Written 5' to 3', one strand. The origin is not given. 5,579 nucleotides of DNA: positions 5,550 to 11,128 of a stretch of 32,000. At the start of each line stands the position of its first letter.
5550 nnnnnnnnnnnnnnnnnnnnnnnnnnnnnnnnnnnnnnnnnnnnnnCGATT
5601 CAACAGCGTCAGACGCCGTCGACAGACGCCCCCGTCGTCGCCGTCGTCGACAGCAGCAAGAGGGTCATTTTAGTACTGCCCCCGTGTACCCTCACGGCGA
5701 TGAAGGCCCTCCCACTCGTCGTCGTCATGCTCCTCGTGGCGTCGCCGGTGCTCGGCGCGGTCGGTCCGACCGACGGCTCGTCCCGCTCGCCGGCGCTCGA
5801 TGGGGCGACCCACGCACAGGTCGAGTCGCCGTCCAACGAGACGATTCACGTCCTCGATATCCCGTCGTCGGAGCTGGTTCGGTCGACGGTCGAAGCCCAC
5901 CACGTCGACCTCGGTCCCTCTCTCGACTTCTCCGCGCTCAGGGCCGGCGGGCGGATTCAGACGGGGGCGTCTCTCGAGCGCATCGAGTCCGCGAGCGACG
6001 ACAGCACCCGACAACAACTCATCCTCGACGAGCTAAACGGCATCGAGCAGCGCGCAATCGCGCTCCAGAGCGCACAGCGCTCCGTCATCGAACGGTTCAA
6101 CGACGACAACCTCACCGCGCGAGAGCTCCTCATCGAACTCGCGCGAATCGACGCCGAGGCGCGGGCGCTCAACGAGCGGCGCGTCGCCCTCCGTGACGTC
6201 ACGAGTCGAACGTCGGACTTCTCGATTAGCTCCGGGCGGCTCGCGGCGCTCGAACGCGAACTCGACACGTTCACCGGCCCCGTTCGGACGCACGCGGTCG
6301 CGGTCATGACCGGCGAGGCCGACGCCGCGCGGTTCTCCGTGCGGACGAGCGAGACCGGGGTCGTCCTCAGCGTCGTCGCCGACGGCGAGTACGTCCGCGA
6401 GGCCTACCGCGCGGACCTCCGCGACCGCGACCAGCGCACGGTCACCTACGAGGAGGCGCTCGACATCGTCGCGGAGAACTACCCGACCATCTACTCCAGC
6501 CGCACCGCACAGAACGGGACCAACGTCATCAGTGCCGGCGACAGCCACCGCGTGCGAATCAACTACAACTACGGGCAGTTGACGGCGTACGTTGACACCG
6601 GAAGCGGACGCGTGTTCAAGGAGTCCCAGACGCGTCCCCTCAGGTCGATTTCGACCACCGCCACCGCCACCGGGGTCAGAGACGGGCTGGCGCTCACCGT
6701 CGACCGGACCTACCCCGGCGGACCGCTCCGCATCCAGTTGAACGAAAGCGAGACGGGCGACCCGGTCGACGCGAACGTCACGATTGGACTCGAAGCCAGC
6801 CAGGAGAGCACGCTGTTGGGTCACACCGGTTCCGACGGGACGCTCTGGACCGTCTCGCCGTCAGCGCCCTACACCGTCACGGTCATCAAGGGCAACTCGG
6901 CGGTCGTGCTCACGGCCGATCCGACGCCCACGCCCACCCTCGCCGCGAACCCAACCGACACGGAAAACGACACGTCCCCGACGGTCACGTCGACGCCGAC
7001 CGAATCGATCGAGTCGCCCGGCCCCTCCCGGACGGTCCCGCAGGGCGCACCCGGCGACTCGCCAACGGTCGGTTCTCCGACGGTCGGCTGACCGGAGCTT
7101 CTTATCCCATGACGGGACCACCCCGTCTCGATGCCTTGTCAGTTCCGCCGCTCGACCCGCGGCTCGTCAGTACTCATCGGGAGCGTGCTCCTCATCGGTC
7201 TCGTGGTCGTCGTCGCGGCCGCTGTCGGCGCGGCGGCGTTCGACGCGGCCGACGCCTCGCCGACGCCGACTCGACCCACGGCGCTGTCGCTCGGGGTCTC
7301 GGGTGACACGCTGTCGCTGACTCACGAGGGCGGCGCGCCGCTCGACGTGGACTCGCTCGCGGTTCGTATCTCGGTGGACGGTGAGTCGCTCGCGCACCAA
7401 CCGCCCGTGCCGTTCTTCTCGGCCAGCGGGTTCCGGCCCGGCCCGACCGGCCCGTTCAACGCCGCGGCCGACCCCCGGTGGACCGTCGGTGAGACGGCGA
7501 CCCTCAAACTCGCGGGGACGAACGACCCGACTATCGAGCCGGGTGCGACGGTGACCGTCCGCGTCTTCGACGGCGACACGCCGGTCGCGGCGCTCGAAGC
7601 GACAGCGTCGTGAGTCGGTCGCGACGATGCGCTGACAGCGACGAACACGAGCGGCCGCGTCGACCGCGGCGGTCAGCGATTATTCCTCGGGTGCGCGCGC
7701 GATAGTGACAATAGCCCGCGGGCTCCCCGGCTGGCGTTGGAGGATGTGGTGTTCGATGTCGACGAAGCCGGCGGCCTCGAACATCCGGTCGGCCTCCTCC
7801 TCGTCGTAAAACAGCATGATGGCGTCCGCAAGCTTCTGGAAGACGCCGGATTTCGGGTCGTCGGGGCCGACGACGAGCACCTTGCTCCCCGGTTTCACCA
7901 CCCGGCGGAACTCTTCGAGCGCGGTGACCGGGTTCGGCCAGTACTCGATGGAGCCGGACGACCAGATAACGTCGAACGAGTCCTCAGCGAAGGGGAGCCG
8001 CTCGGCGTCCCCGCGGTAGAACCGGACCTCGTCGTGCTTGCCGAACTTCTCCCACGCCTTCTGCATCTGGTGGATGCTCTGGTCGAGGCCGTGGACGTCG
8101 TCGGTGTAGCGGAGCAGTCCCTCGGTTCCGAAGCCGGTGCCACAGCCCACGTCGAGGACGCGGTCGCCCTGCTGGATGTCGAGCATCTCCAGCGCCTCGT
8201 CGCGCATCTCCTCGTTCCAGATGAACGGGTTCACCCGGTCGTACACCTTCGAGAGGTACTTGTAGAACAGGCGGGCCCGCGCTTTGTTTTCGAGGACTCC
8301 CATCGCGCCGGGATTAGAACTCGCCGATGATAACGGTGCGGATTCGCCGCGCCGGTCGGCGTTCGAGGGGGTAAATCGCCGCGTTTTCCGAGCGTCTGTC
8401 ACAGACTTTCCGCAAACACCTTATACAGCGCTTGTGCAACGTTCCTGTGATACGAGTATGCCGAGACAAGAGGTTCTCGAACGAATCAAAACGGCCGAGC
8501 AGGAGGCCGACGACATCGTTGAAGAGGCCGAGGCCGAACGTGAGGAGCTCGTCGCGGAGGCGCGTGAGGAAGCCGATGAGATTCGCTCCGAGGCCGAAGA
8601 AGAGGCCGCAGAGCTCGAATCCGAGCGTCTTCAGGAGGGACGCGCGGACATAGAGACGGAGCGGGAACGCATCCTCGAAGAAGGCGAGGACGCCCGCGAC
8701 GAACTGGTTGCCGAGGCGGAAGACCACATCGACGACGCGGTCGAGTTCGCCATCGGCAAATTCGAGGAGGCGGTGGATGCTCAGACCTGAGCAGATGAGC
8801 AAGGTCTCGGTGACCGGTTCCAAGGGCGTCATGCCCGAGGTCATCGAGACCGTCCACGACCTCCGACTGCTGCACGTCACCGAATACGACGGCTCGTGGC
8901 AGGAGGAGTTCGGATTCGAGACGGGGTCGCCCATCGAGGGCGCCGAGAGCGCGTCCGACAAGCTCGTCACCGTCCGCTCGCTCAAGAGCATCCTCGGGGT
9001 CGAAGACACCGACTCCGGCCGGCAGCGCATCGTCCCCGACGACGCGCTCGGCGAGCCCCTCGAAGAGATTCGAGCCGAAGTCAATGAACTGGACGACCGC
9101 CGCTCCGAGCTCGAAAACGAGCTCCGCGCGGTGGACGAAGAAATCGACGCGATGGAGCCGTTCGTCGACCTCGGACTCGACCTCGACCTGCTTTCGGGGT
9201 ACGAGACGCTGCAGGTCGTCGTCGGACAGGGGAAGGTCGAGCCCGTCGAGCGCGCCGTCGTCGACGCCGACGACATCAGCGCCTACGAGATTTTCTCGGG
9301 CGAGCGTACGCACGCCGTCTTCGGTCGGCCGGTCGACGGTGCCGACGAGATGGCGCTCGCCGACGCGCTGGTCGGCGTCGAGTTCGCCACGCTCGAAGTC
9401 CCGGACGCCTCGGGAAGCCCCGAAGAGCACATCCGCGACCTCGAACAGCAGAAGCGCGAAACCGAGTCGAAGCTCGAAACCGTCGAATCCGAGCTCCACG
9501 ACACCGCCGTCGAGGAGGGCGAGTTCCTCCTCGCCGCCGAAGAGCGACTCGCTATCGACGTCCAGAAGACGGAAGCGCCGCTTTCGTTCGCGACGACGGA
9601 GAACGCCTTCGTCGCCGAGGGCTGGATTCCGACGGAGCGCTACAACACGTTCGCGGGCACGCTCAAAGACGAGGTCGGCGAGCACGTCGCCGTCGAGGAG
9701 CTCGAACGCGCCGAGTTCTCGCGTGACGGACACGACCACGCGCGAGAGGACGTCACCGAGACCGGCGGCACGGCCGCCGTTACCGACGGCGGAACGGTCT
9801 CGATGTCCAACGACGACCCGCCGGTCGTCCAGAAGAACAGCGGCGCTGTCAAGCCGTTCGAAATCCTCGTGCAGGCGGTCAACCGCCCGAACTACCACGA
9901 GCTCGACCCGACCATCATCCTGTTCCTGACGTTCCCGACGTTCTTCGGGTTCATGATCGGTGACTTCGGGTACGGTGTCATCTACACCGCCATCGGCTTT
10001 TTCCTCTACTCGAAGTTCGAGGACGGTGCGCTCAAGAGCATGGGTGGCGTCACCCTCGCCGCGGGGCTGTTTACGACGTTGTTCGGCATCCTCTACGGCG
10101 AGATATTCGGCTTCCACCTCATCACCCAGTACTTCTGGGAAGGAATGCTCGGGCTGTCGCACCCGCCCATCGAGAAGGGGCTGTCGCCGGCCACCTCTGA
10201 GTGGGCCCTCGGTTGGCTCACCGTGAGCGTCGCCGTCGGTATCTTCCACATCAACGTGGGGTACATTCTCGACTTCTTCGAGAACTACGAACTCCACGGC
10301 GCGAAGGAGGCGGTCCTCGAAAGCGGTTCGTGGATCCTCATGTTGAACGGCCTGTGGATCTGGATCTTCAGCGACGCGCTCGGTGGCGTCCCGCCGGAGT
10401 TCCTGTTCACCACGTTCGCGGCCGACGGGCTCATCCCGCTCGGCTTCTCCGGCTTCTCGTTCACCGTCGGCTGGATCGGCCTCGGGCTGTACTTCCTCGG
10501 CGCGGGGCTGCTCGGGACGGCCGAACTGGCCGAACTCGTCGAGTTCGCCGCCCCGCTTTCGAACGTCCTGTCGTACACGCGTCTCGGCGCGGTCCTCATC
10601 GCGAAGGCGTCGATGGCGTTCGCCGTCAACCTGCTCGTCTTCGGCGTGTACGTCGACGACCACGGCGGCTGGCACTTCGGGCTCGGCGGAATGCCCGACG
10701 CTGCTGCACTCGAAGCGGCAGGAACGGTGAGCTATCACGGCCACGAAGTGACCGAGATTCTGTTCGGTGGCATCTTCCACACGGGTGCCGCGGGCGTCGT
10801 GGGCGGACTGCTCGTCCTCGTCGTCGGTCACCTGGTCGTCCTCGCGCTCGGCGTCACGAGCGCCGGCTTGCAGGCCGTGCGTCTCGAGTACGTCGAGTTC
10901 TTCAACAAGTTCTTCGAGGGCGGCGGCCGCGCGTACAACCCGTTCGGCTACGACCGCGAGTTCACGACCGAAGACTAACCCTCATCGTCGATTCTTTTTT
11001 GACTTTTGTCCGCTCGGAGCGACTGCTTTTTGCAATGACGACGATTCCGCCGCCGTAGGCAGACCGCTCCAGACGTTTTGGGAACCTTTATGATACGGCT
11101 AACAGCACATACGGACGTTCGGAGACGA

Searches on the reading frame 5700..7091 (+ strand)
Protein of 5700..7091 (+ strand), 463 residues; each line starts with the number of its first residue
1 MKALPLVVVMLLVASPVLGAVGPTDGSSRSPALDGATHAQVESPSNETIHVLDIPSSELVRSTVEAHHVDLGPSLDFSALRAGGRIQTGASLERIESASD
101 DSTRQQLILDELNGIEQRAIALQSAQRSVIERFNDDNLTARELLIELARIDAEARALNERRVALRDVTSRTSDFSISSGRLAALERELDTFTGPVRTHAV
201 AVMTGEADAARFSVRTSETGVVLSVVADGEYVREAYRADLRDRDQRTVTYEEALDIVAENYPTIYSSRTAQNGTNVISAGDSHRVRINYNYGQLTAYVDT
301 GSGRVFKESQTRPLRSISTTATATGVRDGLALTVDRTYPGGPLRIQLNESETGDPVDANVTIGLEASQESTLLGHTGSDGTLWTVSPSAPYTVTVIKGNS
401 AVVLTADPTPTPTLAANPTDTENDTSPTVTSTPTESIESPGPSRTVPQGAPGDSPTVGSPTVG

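Call 43: search_protein_families(library=pfam, proteins=[window:5700-7091:+], max_evalue=0.001)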
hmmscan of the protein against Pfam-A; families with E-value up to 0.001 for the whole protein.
window:5700-7091:+ (463 aa): 3 families
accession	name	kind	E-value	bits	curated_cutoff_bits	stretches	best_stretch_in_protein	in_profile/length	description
PF23375.1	DUF7094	-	5.8e-32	110.6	27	1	212-317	1-107/108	Family of unknown function (DUF7094)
PF23374.1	Fn3_arc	-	5.7e-29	100.4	28.9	1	322-403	2-77/78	Archaeal fibronectin-III type-like domain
PF23379.1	DUF7096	-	2e-26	93.6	27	1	2-207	3-207/208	Domain of unknown function (DUF7096)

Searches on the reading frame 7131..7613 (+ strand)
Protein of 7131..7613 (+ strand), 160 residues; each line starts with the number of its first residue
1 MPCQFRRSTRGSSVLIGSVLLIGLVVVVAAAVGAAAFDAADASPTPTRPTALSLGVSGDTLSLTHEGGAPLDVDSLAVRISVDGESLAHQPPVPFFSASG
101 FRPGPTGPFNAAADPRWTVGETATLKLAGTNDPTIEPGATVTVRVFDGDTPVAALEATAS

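Call 43: search_protein_families(library=pfam, proteins=[window:7131-7613:+], max_evalue=0.001)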
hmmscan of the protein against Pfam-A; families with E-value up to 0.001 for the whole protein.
window:7131-7613:+ (160 aa): 1 family
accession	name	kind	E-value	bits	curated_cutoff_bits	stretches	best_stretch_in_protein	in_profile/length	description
PF07790.16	Pilin_N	-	2.5e-09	38.3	25.2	1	13-84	4-77/78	Archaeal Type IV pilin, N-terminal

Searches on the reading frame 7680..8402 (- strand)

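Call 43: search_protein_families(library=pfam, proteins=[window:7680-8402:-], max_evalue=0.001)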
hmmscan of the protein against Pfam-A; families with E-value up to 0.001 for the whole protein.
window:7680-8402:- (240 aa): 11 families
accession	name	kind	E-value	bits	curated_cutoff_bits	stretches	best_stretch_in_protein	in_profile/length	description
PF08241.18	Methyltransf_11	-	1.8e-24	86.6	21.2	1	83-176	1-94/95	Methyltransferase domain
PF13649.12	Methyltransf_25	-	4.4e-21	75.8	27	1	82-172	1-96/97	Methyltransferase domain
PF13847.12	Methyltransf_31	-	2.3e-18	66.7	27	1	77-181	2-113/145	Methyltransferase domain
PF01209.24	Ubie_methyltran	-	2.8e-16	60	20.1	1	46-179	12-153/233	ubiE/COQ5 methyltransferase family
PF08242.18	Methyltransf_12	-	7.7e-15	55.9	30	1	83-173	1-96/98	Methyltransferase domain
PF13489.12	Methyltransf_23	-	2.3e-13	50.7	27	1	64-217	7-163/164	Methyltransferase domain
PF00398.26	RrnaAD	-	6.7e-06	25.8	24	1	60-139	12-91/263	Ribosomal RNA adenine dimethylase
PF02353.26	CMAS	-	9.5e-06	25.5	27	1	67-153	51-138/273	Mycolic acid cyclopropane synthetase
PF01135.25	PCMT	-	1e-05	25.9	20.3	1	63-157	58-157/210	Protein-L-isoaspartate(D-aspartate) O-methyltransferase (PCMT)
PF07021.18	MetW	-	2.6e-05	24.4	21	1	76-170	11-103/193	Methionine biosynthesis protein MetW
PF01728.25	FtsJ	-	0.00069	20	24.1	1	69-151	11-100/181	FtsJ-like methyltransferase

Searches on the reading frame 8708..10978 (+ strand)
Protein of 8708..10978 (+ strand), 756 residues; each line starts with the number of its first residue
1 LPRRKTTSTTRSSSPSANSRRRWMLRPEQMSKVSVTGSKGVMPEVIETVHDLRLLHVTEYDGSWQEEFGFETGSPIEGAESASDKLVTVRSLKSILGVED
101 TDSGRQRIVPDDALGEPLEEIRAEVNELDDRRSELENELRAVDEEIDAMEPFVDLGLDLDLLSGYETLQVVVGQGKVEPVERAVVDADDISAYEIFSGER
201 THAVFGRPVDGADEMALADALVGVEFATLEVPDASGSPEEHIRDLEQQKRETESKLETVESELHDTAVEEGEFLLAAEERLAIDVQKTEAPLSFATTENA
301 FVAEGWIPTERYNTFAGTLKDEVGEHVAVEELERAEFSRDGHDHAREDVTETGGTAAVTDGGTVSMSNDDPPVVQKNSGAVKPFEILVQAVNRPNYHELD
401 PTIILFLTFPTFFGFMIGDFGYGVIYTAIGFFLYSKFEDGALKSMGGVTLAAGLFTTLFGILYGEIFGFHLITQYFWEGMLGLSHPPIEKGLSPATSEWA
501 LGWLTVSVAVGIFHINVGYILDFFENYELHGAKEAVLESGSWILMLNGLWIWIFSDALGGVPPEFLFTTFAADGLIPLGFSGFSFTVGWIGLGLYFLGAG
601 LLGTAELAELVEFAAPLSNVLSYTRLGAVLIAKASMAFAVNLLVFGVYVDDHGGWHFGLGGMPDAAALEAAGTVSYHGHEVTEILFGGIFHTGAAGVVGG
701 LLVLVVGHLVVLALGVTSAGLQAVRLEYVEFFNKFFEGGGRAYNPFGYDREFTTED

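Call 6: search_protein_families(library=pfam, proteins=[window:8708-10978:+], max_evalue=0.01)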
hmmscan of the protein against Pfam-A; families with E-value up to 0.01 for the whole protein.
window:8708-10978:+ (756 aa): 2 families
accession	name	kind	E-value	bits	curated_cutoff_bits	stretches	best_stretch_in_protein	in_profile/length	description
PF01496.24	V_ATPase_I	-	1.2e-18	67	30.7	2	233-469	239-459/815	V-type ATPase 116kDa subunit family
PF23432.1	DUF7118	-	0.0065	16.1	27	0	94-161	87-153/357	Domain of unknown function (DUF7118)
